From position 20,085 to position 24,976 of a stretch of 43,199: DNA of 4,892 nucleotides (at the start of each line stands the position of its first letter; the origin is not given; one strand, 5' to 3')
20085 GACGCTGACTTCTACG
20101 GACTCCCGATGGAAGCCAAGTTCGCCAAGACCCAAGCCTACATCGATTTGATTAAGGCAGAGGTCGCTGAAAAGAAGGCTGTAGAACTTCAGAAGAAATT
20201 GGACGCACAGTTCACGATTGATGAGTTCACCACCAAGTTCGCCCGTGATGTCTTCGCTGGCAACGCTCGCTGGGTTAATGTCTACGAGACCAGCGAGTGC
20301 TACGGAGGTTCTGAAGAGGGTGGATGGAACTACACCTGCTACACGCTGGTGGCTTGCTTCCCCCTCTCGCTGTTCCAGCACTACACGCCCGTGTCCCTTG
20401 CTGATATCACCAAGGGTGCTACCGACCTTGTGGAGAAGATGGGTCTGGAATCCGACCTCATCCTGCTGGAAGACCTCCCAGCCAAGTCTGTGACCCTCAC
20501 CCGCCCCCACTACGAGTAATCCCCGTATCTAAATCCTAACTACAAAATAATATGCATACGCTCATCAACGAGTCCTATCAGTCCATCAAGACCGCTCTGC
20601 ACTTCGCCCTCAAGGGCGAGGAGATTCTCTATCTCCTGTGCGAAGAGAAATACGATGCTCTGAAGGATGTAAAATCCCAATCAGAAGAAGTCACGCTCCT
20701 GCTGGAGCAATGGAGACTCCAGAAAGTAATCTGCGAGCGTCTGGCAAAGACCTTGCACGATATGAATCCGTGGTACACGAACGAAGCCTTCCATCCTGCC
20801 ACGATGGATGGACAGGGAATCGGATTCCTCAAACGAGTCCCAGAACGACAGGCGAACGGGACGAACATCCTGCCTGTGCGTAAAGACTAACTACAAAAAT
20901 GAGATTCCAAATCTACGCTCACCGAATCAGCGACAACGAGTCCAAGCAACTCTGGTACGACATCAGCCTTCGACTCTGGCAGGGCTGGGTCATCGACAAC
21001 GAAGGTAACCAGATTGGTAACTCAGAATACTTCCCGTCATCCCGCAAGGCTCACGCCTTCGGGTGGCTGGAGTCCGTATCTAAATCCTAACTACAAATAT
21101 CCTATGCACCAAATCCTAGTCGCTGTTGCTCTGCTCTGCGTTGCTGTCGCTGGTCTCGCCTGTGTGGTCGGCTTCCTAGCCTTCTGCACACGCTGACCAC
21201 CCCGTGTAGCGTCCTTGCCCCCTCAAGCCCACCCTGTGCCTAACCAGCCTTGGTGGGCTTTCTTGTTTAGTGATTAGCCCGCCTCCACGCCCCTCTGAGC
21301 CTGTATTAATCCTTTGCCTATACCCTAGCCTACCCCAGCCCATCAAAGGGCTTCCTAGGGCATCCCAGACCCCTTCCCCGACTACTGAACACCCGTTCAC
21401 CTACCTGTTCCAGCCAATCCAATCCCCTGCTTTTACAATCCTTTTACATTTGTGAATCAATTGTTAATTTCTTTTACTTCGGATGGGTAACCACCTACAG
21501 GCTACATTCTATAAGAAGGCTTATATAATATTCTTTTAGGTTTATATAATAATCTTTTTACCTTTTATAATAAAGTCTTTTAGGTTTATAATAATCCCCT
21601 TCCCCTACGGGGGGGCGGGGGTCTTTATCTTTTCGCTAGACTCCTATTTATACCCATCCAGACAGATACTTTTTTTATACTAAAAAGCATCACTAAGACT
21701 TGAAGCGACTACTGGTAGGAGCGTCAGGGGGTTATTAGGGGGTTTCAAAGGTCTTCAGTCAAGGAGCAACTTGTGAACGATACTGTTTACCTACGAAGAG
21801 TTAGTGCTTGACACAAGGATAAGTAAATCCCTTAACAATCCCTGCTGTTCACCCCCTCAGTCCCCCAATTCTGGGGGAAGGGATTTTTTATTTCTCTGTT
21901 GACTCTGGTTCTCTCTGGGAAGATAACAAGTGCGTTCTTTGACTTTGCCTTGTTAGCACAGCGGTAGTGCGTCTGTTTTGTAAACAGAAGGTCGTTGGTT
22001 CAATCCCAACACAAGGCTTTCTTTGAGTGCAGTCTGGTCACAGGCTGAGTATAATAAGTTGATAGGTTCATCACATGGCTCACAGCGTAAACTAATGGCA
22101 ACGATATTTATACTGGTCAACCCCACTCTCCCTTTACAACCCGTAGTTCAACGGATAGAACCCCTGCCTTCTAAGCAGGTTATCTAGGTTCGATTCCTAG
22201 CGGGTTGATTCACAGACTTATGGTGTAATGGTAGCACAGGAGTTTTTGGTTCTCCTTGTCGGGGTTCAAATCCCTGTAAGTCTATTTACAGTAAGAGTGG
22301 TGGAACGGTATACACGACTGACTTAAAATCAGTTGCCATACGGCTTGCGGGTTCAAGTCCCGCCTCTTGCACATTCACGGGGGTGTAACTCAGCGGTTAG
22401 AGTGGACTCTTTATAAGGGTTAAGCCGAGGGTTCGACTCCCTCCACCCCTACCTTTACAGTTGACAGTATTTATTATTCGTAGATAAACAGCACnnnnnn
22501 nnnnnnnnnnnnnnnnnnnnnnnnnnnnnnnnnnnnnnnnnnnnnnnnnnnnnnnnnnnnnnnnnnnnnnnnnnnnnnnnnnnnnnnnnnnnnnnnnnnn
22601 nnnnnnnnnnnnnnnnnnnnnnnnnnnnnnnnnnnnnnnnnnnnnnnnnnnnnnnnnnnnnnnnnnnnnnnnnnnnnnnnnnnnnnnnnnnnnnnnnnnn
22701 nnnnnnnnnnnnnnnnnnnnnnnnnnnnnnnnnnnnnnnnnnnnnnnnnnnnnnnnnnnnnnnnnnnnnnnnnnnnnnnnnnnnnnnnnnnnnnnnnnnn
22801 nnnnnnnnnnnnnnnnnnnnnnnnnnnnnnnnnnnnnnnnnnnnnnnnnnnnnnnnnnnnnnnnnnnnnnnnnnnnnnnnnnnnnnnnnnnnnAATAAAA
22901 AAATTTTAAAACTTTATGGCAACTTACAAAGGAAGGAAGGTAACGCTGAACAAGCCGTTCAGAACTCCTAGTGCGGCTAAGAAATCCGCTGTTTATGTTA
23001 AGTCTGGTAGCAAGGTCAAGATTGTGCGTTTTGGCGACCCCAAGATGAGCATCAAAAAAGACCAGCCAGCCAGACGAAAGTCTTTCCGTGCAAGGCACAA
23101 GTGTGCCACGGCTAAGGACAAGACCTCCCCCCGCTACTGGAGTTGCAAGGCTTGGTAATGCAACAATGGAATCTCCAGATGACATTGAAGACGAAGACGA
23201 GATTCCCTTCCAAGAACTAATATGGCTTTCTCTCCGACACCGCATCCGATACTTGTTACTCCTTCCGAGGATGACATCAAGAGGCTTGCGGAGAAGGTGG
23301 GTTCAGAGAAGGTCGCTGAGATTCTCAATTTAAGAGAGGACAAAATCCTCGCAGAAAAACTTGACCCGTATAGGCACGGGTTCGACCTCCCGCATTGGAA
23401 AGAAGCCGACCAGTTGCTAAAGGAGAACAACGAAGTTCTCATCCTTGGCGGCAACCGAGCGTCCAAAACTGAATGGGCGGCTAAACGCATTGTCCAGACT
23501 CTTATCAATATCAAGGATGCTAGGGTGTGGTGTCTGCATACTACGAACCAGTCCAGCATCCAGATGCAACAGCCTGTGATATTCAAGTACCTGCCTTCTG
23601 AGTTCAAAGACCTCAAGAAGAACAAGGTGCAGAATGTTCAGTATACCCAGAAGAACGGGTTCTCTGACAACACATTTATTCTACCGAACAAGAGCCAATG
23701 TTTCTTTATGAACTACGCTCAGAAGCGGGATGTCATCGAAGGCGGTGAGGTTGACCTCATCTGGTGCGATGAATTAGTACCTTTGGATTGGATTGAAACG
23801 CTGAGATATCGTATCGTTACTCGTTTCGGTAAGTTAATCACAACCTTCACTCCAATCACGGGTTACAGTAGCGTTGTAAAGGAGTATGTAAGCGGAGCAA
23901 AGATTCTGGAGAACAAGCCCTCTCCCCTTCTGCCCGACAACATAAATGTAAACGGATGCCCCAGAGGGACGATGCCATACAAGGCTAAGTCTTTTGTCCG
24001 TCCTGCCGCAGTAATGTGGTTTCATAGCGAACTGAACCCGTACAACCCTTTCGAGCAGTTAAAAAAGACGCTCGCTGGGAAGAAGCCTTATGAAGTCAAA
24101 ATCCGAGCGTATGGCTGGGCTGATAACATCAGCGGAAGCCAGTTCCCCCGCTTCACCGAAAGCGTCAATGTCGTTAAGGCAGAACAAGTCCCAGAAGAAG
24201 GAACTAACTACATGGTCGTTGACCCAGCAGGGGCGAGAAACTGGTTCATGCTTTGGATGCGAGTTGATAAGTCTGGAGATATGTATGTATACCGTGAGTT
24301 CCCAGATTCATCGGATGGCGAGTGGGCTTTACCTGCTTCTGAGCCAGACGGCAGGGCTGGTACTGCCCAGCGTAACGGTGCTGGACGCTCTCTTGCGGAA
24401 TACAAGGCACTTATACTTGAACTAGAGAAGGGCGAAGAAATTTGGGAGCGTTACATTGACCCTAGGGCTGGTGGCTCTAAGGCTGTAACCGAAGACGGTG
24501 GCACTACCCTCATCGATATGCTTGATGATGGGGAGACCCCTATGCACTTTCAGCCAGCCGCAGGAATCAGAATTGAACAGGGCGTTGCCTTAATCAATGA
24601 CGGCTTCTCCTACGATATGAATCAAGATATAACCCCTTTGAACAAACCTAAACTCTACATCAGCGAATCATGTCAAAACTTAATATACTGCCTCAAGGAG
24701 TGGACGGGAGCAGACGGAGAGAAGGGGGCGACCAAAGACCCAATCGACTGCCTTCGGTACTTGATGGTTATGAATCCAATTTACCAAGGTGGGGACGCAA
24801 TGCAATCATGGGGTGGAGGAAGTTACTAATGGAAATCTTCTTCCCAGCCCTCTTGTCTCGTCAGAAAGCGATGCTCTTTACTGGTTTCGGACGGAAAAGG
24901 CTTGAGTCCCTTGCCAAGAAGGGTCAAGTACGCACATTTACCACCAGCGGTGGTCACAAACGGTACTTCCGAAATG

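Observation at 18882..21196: High-GC rightward module headed by DUF932 has an identical junction motif before every gene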

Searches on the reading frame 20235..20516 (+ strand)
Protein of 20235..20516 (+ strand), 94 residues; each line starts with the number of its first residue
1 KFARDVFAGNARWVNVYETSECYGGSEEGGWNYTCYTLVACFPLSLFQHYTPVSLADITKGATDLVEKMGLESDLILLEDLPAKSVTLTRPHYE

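Call 66: search_protein_representatives(protein=window:20235-20516:+)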
Query: 94 residues. Proteins with E-value up to 0.001 (for the whole library): 51; up to 1e-10: 2; up to 1e-30: 2. The best 51 are listed.
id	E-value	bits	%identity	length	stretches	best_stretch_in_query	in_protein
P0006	7.6e-36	138.4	68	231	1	1-94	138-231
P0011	9.6e-33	128.5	65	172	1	1-94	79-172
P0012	3.3e-08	49.8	49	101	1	10-94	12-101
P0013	6.0e-07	45.8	38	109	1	11-94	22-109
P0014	1.4e-06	44.7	40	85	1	12-93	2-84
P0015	2.1e-06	44.1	37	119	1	12-94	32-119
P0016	2.6e-06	43.8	36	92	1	11-94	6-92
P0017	3.5e-05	40.1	46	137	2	5-39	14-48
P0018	4.7e-05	39.7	46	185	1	12-50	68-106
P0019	4.8e-05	39.7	41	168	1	12-94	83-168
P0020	4.9e-05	39.7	35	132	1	14-93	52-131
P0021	6.9e-05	39.2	34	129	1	8-94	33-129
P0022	7.0e-05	39.2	34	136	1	2-94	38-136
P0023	8.5e-05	38.9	39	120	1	7-94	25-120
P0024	9.1e-05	38.8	37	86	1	12-93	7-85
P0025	1.2e-04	38.4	35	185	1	11-94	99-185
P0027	1.4e-04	38.2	41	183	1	7-94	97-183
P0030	1.6e-04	38.1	34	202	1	7-93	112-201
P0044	4.2e-04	36.7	38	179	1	11-94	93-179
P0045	4.5e-04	36.6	39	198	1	11-93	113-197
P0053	6.9e-04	36.0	41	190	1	9-94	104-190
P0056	7.7e-04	35.8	34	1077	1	7-94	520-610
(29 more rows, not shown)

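Call 67: search_protein_families(library=pfam, proteins=[P0056, P0018, P0025, P0030, P0045, P0053, P0027, P0044, P0012, P0013], max_evalue=0.01)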
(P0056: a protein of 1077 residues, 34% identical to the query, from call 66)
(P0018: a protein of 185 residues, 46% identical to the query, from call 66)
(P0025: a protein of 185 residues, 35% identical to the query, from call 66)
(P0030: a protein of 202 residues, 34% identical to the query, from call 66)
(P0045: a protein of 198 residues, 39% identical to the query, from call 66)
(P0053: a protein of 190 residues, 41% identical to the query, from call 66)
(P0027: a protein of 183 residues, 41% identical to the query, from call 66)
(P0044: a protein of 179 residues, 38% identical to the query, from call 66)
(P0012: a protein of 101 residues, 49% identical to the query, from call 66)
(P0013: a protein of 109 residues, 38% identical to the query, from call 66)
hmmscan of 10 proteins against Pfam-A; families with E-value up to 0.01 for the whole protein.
P0056 (1077 aa): 0 families

P0018 (185 aa): 0 families

P0025 (185 aa): 0 families

P0030 (202 aa): 0 families

P0045 (198 aa): 0 families

P0053 (190 aa): 0 families

P0027 (183 aa): 0 families

P0044 (179 aa): 1 family
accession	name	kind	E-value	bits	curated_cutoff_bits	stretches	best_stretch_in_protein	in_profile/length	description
PF00684.25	DnaJ_CXXCXGXG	-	0.0016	19.1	32.7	1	62-92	1-31/65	DnaJ central domain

P0012 (101 aa): 0 families

P0013 (109 aa): 0 families

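Call 84: search_protein_families(library=pfam, alignment_id=A3, max_evalue=0.1)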
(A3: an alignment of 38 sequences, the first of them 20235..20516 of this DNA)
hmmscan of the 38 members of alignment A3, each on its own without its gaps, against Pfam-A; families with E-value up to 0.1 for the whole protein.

A. member 1, window:20235-20516:+ (94 aa): 0 families

B. families by the number of members that match (of 38 scanned): 12 families
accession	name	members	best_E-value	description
PF00684.25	DnaJ_CXXCXGXG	1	0.0016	DnaJ central domain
PF24911.1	YfjL_C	1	0.0058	YfjL-like C-terminal domain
PF18830.6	LPD16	1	0.0069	Large polyvalent protein-associated domain 16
PF23979.1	DUF7304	1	0.014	Domain of unknown function (DUF7304)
PF23222.1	RRM_PARP14_1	1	0.022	PAR14-like, first RRM domain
PF16767.10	KinB_sensor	1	0.04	Sensor domain of alginate biosynthesis sensor protein KinB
PF21198.3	ASH2L-like_WH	1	0.047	Set1/Ash2 histone methyltransferase complex subunit ASH2-like, WH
PF24451.1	DUF7567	1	0.056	Family of unknown function (DUF7567)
PF08734.17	GYD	1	0.066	GYD domain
PF00564.30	PB1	1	0.079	PB1 domain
PF06649.17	DUF1161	1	0.084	Protein of unknown function (DUF1161)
PF03551.20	PadR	1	0.094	Transcriptional regulator PadR-like family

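Call 85: search_solved_structures(query=A3, max_evalue=1)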
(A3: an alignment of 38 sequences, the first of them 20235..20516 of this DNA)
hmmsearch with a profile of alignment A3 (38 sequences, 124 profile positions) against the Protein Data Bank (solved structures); distinct sequences matched with E-value up to 1: 0.

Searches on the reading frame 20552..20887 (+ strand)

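Call 10: search_protein_families(library=pfam, proteins=[window:20552-20887:+], max_evalue=1)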
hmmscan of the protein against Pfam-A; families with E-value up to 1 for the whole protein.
window:20552-20887:+ (112 aa): 1 family
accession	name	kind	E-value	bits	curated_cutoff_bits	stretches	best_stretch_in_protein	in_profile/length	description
PF14724.11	mit_SMPDase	-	0.11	10.8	23.7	1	38-102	14-76/818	Mitochondrial-associated sphingomyelin phosphodiesterase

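Call 11: search_protein_families(library=phrogs, proteins=[window:20552-20887:+], max_evalue=1)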
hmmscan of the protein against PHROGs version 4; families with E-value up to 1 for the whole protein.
window:20552-20887:+ (112 aa): 0 families

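Call 89: search_protein_families(library=ncbifam, proteins=[window:20552-20887:+], max_evalue=0.01)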
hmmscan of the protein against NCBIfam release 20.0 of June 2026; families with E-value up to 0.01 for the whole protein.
window:20552-20887:+ (112 aa): 0 families

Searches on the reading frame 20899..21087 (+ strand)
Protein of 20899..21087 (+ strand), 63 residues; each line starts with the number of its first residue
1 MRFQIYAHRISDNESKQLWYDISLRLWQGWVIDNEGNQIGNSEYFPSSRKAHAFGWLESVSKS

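Call 10: search_protein_families(library=pfam, proteins=[window:20899-21087:+], max_evalue=1)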
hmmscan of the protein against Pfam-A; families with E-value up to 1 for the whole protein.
window:20899-21087:+ (63 aa): 0 families

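Call 11: search_protein_families(library=phrogs, proteins=[window:20899-21087:+], max_evalue=1)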
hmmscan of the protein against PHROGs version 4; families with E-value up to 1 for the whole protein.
window:20899-21087:+ (63 aa): 1 family
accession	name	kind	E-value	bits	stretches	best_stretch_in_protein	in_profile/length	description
phrog_20571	-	unknown function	0.0019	19.1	1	18-42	5-29/55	-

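Call 89: search_protein_families(library=ncbifam, proteins=[window:20899-21087:+], max_evalue=0.01)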
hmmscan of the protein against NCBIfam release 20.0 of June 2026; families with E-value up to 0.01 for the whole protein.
window:20899-21087:+ (63 aa): 0 families

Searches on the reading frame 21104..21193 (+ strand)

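Call 10: search_protein_families(library=pfam, proteins=[window:21104-21193:+], max_evalue=1)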
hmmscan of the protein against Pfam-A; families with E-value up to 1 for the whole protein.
window:21104-21193:+ (30 aa): 0 families

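Call 11: search_protein_families(library=phrogs, proteins=[window:21104-21193:+], max_evalue=1)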
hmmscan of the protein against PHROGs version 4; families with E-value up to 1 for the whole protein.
window:21104-21193:+ (30 aa): 1 family
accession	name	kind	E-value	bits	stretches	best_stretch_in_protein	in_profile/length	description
phrog_27408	-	unknown function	0.0016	19.4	1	5-26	9-30/52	-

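Call 89: search_protein_families(library=ncbifam, proteins=[window:21104-21193:+], max_evalue=0.01)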
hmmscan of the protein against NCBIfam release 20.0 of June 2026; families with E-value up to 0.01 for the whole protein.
window:21104-21193:+ (30 aa): 0 families

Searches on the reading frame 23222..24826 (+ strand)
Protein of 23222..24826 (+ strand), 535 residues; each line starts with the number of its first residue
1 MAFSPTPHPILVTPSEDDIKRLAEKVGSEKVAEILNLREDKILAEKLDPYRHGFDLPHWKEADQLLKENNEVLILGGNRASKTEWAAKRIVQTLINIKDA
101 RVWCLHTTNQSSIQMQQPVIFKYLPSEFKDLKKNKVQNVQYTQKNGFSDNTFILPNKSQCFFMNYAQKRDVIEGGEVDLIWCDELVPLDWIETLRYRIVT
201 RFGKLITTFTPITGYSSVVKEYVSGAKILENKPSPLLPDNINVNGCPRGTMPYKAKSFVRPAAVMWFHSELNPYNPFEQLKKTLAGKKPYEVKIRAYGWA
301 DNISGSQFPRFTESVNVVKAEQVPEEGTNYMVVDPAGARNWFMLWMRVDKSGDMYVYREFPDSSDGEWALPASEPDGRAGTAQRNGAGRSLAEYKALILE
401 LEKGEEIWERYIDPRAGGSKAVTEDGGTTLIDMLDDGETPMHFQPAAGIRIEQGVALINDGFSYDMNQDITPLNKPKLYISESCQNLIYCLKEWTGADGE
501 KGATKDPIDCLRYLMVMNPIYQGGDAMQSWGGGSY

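Call 14: search_dna_similar(query=window:23222-24826:+, collection=phages, mode=protein, max_rows=15)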
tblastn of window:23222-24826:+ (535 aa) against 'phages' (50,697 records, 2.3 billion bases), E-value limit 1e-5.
Records with a match: 5; places in all: 5; records where one place covers at least 80% of the query: 1.
Best place of each record, by identity: <60% 5.
By first word of the organism name: Caudoviricetes 3; Phage 1; Xanthomonas 1.
By host as written in the record: - 4; Xanthomonas sp. 1.
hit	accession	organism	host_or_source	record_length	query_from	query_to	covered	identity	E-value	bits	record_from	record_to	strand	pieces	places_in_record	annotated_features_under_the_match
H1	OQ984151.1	Phage C75C1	-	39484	1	518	97%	33.1%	3e-79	276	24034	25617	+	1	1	hypothetical protein (x2)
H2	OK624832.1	Xanthomonas phage DES1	Xanthomonas sp.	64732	158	415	48%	26.0%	1e-8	64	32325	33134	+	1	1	large terminase protein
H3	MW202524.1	Caudoviricetes sp.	Manatee Spring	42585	274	522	47%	21.5%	2e-8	63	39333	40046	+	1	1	large terminase protein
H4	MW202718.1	Caudoviricetes sp.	Manatee Spring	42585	274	522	47%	21.5%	2e-8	63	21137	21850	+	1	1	large terminase protein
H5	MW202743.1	Caudoviricetes sp.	Manatee Spring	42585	274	522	47%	21.5%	2e-8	63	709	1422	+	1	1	large terminase protein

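Call 41: get_annotated_region(hit=H1, flank=20000)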
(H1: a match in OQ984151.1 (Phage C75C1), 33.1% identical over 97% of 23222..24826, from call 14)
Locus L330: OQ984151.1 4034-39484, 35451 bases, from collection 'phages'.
description: Phage C75C1, complete genome.
organism: Phage C75C1 (NCBI taxid 3053737)
taxonomy: Viruses; Duplodnaviria; Heunggongvirae; Uroviricota; Caudoviricetes
host: -; source: -; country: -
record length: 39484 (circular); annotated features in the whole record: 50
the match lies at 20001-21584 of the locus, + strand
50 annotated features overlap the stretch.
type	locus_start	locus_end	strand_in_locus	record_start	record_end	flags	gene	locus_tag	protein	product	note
CDS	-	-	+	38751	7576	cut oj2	-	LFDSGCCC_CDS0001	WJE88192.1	hypothetical protein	-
CDS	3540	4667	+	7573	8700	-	-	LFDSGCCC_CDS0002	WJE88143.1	hypothetical protein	-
CDS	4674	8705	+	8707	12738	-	-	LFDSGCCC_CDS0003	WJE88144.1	hypothetical protein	-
CDS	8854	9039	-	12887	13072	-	-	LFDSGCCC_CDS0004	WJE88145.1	hypothetical protein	-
CDS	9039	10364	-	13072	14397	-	-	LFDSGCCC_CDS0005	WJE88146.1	DnaB-like replicative helicase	-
CDS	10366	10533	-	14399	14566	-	-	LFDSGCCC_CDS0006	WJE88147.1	hypothetical protein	-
CDS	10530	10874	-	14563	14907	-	-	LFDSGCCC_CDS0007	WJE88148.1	hypothetical protein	-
CDS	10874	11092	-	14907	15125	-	-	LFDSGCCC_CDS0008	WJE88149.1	single strand DNA binding protein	-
CDS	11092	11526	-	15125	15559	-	-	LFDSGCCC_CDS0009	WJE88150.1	Erf-like ssDNA annealing protein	-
CDS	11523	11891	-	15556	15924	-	-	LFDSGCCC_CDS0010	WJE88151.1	endonuclease VII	-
CDS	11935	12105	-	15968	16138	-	-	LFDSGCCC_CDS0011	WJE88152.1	hypothetical protein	-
CDS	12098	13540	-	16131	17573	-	-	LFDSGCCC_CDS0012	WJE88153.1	DNA methyltransferase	-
CDS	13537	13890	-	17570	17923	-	-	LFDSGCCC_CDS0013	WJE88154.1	hypothetical protein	-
CDS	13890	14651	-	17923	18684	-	-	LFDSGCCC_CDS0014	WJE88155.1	exonuclease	-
CDS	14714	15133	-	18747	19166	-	-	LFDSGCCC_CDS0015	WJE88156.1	replication initiation protein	-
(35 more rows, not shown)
